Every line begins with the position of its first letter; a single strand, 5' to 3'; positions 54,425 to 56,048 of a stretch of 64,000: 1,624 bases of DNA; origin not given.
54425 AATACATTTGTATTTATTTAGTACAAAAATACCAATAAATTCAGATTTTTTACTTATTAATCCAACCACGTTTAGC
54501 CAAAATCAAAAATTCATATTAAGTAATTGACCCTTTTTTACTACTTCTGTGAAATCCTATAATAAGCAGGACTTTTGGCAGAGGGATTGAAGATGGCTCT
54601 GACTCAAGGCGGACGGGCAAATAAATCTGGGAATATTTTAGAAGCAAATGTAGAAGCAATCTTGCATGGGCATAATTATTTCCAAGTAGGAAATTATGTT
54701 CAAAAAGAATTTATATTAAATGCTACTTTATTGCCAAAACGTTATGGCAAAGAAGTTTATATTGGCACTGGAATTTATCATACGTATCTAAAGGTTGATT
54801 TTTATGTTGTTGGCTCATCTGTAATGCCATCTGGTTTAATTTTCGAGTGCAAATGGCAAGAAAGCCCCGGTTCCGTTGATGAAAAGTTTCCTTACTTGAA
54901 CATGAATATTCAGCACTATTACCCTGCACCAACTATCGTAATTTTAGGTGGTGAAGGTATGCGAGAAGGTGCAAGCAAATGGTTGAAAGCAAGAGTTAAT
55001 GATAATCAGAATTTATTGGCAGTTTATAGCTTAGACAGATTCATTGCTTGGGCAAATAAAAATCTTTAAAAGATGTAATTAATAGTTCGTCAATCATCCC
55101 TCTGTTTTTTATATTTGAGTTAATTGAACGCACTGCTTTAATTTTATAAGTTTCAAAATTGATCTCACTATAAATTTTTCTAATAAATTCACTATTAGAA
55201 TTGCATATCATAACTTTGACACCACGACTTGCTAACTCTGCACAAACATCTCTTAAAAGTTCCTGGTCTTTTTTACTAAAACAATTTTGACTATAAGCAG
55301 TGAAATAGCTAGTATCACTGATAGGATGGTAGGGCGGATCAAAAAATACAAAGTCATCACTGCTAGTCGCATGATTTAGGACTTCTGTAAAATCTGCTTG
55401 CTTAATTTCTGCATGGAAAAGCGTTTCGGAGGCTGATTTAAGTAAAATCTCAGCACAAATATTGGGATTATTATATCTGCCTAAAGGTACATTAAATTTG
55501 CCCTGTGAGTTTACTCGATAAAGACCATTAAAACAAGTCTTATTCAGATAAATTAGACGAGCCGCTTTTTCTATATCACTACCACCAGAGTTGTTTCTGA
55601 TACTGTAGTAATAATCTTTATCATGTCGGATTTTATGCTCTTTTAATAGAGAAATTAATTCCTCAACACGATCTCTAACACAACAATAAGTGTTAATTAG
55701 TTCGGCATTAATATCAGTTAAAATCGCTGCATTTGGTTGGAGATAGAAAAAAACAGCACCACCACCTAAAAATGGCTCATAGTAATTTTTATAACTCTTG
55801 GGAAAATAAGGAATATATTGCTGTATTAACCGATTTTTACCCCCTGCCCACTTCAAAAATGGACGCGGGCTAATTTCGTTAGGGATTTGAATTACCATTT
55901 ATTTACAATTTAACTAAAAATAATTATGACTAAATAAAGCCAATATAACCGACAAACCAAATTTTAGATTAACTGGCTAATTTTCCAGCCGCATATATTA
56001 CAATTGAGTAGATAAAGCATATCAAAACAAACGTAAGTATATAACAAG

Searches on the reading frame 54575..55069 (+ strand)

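Call 91: search_protein_families(library=pfam, proteins=[window:54575-55069:+], max_evalue=0.001)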
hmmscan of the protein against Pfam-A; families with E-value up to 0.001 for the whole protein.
window:54575-55069:+ (164 aa): 1 family
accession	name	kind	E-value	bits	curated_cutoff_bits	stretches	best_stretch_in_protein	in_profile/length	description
PF20472.4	PDDEXK_11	-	7.1e-46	156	23.7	1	14-163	1-144/145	PD-(D/E)XK nuclease superfamily domain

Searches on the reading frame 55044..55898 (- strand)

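Call 87: search_protein_families(library=pfam, proteins=[window:55044-55898:-], max_evalue=0.001)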
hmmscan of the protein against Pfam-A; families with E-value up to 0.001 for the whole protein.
window:55044-55898:- (285 aa): 1 family
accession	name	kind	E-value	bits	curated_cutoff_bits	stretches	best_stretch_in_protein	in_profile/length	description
PF02086.21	MethyltransfD12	-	6.8e-65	219.7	22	1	17-259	1-253/253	D12 class N6 adenine-specific DNA methyltransferase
